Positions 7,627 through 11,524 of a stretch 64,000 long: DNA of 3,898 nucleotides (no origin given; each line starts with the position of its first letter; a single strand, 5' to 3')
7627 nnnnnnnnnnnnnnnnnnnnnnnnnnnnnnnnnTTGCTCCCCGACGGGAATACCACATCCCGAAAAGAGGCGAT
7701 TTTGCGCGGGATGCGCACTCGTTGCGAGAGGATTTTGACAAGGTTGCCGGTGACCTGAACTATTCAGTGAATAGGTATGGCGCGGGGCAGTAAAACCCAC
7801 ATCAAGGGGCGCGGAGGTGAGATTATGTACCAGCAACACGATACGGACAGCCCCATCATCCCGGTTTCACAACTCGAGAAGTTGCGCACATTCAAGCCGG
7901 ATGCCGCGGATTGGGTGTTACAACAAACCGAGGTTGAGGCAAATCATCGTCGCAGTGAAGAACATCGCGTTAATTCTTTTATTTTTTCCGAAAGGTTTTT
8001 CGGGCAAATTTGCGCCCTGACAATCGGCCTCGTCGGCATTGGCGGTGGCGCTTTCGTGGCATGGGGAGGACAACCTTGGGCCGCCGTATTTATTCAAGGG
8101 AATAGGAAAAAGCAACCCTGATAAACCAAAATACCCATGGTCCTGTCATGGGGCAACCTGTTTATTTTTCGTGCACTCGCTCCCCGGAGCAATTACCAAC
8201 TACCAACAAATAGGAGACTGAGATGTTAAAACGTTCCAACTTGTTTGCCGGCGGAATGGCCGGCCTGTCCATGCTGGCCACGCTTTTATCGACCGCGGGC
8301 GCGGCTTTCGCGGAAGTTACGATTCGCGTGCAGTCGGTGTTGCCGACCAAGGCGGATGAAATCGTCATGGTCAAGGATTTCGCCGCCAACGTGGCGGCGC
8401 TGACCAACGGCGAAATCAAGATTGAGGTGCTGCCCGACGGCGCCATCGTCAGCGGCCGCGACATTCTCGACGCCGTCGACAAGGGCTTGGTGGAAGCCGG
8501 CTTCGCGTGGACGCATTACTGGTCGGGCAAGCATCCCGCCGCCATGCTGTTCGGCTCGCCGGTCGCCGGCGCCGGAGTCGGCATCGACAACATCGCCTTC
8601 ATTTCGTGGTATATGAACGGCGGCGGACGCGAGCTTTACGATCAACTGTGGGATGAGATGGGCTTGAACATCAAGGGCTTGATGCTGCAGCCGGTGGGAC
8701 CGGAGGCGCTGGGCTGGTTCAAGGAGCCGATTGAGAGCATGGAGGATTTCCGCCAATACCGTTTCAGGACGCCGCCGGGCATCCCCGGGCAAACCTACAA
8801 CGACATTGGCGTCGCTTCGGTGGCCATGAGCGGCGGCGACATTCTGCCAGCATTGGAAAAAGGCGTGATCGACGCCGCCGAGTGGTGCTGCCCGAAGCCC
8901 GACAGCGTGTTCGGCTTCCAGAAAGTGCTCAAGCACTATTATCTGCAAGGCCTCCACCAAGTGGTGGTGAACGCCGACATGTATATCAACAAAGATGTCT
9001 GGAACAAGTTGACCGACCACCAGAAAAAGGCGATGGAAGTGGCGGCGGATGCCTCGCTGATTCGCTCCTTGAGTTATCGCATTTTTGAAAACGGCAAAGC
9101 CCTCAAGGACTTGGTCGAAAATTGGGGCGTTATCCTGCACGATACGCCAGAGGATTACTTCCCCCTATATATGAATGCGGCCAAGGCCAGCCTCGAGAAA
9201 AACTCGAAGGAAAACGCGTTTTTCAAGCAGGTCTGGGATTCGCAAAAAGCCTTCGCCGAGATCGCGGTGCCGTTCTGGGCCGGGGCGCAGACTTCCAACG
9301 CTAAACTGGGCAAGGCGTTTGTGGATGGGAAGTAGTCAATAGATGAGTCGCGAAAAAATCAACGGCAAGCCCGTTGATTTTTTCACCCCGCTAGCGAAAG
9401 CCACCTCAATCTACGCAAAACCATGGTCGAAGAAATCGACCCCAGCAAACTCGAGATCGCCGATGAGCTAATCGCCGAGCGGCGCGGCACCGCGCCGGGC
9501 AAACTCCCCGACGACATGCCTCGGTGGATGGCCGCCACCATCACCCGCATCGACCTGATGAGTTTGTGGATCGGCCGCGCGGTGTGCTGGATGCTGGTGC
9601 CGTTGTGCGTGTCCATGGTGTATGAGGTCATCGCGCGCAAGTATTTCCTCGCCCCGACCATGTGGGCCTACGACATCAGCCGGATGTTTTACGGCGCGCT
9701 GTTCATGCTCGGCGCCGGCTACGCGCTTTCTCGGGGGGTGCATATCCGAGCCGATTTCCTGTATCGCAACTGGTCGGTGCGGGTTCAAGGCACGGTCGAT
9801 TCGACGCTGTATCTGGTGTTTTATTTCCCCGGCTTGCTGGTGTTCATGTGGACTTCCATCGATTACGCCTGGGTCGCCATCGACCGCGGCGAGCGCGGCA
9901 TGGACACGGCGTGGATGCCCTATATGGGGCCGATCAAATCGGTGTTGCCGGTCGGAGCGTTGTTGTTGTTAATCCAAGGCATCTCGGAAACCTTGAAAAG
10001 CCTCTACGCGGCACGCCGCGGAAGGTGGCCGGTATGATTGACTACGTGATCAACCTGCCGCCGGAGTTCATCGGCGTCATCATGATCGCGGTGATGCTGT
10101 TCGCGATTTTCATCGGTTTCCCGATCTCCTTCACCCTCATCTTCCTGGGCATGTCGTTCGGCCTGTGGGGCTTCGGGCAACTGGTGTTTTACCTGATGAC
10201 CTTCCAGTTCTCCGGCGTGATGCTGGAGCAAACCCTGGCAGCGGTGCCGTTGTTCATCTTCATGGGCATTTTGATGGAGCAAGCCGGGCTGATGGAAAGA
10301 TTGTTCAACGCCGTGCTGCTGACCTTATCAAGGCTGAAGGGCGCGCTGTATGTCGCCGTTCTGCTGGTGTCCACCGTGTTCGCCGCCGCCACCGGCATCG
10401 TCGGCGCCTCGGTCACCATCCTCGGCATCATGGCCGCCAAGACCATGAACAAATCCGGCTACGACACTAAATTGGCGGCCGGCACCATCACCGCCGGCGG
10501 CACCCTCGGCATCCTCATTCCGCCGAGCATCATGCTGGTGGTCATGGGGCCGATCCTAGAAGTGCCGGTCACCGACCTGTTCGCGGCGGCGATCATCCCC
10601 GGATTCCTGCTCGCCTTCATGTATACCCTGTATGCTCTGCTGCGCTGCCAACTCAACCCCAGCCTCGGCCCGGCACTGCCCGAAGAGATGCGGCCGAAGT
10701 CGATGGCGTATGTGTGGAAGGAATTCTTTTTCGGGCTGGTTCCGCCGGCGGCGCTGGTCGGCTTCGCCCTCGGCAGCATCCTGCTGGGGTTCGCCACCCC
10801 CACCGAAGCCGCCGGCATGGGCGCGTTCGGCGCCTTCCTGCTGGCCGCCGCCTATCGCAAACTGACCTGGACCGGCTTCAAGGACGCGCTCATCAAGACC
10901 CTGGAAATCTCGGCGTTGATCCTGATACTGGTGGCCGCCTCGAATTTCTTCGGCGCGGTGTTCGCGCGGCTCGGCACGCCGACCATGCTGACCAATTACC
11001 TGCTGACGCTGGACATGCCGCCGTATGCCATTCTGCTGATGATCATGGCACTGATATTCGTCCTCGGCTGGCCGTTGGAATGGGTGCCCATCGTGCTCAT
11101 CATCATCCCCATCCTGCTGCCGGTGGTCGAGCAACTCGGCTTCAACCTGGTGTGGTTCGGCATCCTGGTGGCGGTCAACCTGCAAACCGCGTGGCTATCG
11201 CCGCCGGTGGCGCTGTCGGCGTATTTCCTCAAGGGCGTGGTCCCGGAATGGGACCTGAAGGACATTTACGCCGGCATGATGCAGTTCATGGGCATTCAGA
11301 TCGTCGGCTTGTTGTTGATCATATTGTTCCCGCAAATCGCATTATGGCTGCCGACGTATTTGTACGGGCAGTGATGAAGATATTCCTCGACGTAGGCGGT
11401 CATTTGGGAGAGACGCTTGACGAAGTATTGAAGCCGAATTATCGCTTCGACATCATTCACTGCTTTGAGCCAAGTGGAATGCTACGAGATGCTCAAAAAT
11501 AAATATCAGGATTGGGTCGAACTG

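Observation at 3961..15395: GC-rich ~11.5-kb block between mnmG and gor with the gene content and order of an hpsKLMNOP / suyAB sulfonate (DHPS, sulfolactate) catabolic cluster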

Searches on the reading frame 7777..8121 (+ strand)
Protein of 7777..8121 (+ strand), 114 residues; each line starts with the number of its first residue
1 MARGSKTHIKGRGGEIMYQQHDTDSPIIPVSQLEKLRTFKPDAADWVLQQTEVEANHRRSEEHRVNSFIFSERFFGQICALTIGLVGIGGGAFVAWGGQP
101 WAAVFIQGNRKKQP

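Call 6: search_protein_families(library=pfam, proteins=[window:7777-8121:+], max_evalue=0.01)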
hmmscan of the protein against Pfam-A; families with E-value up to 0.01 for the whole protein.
window:7777-8121:+ (114 aa): 1 family
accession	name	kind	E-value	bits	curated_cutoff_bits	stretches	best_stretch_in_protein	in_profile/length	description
PF10097.14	DUF2335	-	0.0033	17.7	25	1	32-68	5-41/50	Predicted membrane protein (DUF2335)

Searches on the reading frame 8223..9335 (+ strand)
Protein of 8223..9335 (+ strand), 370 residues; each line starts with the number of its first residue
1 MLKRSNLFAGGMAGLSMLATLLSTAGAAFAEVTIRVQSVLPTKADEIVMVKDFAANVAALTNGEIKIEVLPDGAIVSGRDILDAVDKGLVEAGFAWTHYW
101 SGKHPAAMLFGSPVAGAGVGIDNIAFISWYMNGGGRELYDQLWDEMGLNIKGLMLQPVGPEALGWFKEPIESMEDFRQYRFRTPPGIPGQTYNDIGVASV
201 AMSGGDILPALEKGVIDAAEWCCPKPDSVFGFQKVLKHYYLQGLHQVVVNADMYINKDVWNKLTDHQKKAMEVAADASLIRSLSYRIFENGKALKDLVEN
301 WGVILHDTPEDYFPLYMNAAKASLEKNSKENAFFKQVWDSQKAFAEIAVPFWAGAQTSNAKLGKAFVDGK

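Call 5: search_protein_families(library=ncbifam, proteins=[window:8223-9335:+])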
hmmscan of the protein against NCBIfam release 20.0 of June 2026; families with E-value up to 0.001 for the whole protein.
window:8223-9335:+ (370 aa): 2 families
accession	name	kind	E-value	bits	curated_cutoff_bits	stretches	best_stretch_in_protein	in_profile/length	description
NF037995.1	TRAP_S1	subfamily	2.6e-13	49.9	50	1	167-277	124-233/271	TRAP transporter substrate-binding protein DctP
TIGR00787.1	dctP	subfamily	1.5e-10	40.9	175.05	1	46-276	11-232/257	DctP family TRAP transporter solute-binding subunit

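Call 6: search_protein_families(library=pfam, proteins=[window:8223-9335:+], max_evalue=0.01)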
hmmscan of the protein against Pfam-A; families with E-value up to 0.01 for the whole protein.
window:8223-9335:+ (370 aa): 1 family
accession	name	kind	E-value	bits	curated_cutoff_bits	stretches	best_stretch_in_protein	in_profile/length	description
PF03480.18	DctP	-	3.1e-34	119.1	23.4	1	49-311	14-267/286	Bacterial extracellular solute-binding protein, family 7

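Call 58: search_dna_similar(query=window:8223-9335:+, collection=plasmids, mode=protein, max_rows=12)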
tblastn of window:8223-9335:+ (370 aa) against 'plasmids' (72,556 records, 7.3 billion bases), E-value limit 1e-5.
Records with a match: 377; places in all: 468; records where one place covers at least 80% of the query: 248.
Best place of each record, by identity: <60% 377.
By first word of the organism name: Sinorhizobium 49; Pseudosulfitobacter 46; Agrobacterium 38; Sulfitobacter 29; Rhizobium 26; Azospirillum 24; Paracoccus 20; Phaeobacter 11; Bradyrhizobium 8; Ensifer 8; and 67 more.
By predicted mobility (MOB-suite, as given by PLSDB): non-mobilizable 253; mobilizable 71; conjugative 53.
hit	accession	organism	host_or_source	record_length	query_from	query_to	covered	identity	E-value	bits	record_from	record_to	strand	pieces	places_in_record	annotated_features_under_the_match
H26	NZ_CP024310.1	Sinorhizobium fredii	Phaseolus vulgaris,cell culture,plant ...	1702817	2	350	94%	34.5%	3e-57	208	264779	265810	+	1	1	record has no annotation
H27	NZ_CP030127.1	Indioceanicola profundi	sediment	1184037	31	346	85%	36.3%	9e-41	160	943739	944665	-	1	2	none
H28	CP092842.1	Bradyrhizobium sp. 62B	Arachis hypogaea L.,cell ...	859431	2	358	96%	31.9%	4e-37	149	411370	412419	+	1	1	TRAP transporter substrate-binding protein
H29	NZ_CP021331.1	Maritalea myrionectae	pure culture,Lava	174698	10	349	92%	33.4%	5e-40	158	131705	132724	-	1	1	TRAP transporter substrate-binding protein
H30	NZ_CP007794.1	Azospirillum argentinense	Triticum aestivum L.,Root,wheat ...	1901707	2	346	93%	32.5%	2e-37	150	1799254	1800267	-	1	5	record has no annotation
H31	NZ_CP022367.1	Azospirillum sp. TSH58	single cell,paddy soils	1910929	2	346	93%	32.5%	5e-40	158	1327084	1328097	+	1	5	record has no annotation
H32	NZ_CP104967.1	Phyllobacterium sp. A18/5-2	Vicia costata,cell culture,root nodule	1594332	8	349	92%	32.7%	3e-44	170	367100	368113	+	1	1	none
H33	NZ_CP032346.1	Azospirillum brasilense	soil sample,Agricultural field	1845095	2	346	93%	32.4%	4e-39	155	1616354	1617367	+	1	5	record has no annotation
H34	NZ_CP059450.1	Azospirillum brasilense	Prokaryotes,soil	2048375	2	346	93%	32.4%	2e-38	153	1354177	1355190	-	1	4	none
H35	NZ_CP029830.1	Azospirillum ramasamyi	single cell,Cow dung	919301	3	344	92%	32.6%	1e-35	145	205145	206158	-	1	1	TRAP transporter substrate-binding protein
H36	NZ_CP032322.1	Azospirillum argentinense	soil sample,Agricultural field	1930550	2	346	93%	32.1%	2e-38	153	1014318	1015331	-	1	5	record has no annotation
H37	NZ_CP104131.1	Sinorhizobium sp. K101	Phaseolus vulgaris,cell ...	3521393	32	349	86%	34.6%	2e-44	171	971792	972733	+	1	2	none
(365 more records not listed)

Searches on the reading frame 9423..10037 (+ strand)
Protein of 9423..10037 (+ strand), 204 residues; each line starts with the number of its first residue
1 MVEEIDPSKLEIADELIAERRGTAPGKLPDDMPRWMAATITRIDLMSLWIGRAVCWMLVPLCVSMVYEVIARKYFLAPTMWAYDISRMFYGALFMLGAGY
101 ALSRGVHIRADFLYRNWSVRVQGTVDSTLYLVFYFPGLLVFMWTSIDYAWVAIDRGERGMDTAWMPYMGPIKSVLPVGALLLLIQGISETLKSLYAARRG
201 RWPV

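Call 5: search_protein_families(library=ncbifam, proteins=[window:9423-10037:+])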
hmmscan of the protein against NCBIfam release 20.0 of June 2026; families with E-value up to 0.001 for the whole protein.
window:9423-10037:+ (204 aa): 0 families

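Call 6: search_protein_families(library=pfam, proteins=[window:9423-10037:+], max_evalue=0.01)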
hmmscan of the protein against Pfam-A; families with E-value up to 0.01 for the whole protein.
window:9423-10037:+ (204 aa): 1 family
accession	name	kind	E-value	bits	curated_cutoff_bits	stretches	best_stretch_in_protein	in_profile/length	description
PF04290.18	DctQ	-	1.5e-20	73.9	28.3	1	61-192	1-128/132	Tripartite ATP-independent periplasmic transporters, DctQ component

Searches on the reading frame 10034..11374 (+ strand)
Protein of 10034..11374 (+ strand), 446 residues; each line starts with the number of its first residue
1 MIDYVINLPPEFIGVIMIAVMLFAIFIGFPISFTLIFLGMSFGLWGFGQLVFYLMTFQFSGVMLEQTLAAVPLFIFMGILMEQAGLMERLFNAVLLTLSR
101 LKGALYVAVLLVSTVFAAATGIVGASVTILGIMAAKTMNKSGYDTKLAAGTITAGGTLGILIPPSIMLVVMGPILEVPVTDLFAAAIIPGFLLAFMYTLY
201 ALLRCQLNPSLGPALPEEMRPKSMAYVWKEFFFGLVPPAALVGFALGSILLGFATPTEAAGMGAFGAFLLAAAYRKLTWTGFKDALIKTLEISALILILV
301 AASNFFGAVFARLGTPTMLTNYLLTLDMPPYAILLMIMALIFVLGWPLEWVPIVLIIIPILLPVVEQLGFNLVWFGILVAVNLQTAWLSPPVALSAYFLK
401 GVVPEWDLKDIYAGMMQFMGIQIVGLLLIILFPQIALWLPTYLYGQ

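Call 5: search_protein_families(library=ncbifam, proteins=[window:10034-11374:+])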
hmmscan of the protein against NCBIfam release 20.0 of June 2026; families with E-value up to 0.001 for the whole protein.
window:10034-11374:+ (446 aa): 3 families
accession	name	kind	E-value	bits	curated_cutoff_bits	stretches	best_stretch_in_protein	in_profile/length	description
TIGR00786.1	dctM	subfamily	3e-83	279.8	268.45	1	28-440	1-405/405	TRAP transporter large permease subunit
NF011634.1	PRK15060.1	equivalog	1.5e-31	109.9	800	1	15-435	4-416/425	2,3-diketo-L-gulonate TRAP transporter large permease YiaN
TIGR02123.1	TRAP_fused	subfamily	1e-08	34.4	320.65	1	35-401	136-501/615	TRAP transporter fused permease subunit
